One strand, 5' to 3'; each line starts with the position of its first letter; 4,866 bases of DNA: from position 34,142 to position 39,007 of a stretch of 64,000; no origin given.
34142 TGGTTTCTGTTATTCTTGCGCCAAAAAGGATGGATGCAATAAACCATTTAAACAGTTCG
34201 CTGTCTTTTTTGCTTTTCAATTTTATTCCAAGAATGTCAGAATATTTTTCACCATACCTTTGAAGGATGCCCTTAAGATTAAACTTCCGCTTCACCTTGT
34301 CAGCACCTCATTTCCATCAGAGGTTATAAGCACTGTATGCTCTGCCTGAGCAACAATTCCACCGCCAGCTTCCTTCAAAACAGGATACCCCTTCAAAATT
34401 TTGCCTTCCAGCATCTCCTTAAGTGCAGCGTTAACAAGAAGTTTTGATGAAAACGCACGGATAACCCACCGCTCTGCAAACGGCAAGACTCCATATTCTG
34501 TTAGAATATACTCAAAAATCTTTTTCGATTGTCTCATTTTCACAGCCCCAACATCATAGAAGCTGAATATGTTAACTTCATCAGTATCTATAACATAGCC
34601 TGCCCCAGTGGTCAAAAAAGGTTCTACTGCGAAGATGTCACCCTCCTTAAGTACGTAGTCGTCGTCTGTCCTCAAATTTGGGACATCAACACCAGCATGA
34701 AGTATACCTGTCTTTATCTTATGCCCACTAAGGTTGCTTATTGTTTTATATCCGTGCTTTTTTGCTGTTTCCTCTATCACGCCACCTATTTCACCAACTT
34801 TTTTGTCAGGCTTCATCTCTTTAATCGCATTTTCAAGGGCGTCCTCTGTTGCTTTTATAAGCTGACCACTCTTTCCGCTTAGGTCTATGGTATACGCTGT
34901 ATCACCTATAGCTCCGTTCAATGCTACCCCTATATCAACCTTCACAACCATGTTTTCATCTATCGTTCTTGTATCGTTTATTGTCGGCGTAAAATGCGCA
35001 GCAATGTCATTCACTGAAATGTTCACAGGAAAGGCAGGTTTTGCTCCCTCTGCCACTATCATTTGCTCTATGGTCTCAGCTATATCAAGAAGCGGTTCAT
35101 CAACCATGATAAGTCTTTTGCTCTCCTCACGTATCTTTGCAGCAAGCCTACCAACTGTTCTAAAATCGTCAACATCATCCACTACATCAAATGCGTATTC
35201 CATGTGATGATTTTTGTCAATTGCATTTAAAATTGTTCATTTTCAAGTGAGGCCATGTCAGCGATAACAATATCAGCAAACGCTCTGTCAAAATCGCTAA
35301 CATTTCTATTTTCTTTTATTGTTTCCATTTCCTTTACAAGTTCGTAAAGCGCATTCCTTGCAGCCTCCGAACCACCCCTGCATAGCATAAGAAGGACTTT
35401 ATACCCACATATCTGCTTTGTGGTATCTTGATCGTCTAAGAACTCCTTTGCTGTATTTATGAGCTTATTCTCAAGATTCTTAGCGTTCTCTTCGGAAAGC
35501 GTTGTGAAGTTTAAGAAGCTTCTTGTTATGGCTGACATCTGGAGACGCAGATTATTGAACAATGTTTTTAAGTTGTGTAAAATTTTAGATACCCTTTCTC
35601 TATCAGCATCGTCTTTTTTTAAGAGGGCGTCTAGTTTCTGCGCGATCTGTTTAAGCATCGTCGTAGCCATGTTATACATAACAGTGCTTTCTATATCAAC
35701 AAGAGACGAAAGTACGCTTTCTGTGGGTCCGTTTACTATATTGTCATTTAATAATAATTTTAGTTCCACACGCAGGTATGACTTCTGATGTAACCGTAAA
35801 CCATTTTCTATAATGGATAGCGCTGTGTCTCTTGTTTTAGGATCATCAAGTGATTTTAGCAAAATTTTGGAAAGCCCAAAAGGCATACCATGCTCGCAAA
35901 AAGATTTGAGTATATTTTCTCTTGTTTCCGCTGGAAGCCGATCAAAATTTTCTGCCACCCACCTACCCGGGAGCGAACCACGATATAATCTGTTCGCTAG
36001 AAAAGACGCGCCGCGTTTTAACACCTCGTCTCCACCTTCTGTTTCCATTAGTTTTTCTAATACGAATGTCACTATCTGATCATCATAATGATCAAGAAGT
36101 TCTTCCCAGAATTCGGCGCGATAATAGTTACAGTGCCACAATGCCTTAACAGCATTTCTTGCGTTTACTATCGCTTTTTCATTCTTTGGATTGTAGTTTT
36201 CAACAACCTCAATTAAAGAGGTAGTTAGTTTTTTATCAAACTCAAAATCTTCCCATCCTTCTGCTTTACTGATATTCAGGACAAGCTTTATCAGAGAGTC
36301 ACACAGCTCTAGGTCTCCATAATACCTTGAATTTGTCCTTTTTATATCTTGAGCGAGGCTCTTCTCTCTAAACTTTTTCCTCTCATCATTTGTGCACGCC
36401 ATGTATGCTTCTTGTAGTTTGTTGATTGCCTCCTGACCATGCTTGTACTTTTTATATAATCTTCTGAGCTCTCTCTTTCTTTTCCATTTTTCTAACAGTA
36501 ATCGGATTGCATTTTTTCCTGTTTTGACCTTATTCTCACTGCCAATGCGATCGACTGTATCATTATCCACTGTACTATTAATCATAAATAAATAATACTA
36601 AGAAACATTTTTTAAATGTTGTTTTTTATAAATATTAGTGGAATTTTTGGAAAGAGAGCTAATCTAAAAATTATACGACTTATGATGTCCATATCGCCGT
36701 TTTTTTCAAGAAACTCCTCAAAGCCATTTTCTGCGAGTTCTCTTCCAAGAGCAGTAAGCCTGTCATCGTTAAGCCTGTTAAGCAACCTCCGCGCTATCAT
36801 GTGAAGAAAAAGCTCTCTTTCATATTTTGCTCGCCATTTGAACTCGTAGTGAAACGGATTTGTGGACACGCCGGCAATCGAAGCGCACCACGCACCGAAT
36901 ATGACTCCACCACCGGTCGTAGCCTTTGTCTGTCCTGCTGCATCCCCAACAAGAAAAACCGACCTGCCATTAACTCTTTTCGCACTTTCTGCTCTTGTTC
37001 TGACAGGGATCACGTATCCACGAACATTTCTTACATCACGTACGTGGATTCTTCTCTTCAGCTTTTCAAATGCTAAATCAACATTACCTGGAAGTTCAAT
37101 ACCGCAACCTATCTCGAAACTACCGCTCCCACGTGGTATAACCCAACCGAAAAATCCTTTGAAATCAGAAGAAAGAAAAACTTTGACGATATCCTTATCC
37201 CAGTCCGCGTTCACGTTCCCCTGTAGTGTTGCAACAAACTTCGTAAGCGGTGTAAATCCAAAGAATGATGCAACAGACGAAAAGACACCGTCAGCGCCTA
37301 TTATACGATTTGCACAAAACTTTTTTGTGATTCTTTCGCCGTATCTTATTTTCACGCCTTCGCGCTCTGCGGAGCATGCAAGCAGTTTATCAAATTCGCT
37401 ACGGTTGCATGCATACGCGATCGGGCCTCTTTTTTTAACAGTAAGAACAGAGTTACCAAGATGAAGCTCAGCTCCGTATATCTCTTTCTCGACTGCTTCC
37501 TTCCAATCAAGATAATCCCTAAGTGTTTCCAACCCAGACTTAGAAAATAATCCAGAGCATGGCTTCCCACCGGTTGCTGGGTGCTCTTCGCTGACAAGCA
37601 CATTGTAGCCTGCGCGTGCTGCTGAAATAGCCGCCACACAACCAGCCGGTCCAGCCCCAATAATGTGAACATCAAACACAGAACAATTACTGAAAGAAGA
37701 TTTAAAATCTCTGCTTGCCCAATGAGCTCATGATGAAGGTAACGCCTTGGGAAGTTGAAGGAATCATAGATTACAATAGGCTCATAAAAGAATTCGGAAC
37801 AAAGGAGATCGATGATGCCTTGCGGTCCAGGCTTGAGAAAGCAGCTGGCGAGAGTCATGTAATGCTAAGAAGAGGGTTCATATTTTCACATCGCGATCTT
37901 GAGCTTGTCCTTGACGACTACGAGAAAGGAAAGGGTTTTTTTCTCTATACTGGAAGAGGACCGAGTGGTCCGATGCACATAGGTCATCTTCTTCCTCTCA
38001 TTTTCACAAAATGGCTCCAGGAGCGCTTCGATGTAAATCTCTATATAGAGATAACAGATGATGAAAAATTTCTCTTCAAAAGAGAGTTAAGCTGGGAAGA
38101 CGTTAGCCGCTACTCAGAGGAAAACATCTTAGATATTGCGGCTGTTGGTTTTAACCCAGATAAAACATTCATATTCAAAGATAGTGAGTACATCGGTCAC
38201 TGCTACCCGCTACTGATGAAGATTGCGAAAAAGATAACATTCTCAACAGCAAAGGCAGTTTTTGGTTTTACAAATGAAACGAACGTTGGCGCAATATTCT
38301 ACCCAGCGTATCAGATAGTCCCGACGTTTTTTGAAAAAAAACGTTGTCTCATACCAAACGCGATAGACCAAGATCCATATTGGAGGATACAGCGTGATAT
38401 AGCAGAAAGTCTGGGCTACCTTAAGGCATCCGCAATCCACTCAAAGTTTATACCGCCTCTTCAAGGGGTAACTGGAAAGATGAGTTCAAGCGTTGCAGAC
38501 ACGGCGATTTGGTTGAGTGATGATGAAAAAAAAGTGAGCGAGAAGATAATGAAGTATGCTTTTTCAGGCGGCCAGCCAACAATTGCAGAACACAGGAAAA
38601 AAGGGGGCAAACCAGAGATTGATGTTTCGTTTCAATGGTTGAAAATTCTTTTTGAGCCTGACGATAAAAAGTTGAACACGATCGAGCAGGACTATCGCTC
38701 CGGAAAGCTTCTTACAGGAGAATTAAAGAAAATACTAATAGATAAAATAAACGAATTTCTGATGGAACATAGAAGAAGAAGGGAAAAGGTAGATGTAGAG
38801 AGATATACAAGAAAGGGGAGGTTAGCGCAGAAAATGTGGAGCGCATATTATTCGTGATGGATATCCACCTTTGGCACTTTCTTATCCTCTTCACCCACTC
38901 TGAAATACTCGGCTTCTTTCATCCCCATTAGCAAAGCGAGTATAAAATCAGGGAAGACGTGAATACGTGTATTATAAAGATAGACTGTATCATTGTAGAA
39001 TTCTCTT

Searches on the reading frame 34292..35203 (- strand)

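Call 17: search_protein_families(library=pfam, proteins=[window:34292-35203:-])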
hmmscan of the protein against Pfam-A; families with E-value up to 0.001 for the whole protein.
window:34292-35203:- (303 aa): 1 family
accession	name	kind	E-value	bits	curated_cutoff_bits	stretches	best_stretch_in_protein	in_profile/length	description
PF00557.29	Peptidase_M24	-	5.7e-26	92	23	1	14-294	3-207/208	Metallopeptidase family M24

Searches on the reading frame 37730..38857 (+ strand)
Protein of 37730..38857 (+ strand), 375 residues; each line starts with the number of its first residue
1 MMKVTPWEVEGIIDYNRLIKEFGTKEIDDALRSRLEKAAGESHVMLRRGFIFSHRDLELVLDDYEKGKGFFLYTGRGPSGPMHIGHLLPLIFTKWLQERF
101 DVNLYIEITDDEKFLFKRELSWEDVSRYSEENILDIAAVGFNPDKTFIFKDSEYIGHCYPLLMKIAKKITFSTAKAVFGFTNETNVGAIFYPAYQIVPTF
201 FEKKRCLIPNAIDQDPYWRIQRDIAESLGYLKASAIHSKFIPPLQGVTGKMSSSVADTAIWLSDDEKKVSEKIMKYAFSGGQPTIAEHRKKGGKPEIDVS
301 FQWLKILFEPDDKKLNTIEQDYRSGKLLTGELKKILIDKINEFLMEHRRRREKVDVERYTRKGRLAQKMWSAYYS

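Call 51: search_protein_families(library=pfam, proteins=[window:37730-38857:+])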
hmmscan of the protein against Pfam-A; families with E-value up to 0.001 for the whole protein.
window:37730-38857:+ (375 aa): 1 family
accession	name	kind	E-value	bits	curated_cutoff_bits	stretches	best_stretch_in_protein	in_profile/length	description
PF00579.31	tRNA-synt_1b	-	3.1e-24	86.2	21.1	1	70-344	6-291/292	tRNA synthetases class I (W and Y)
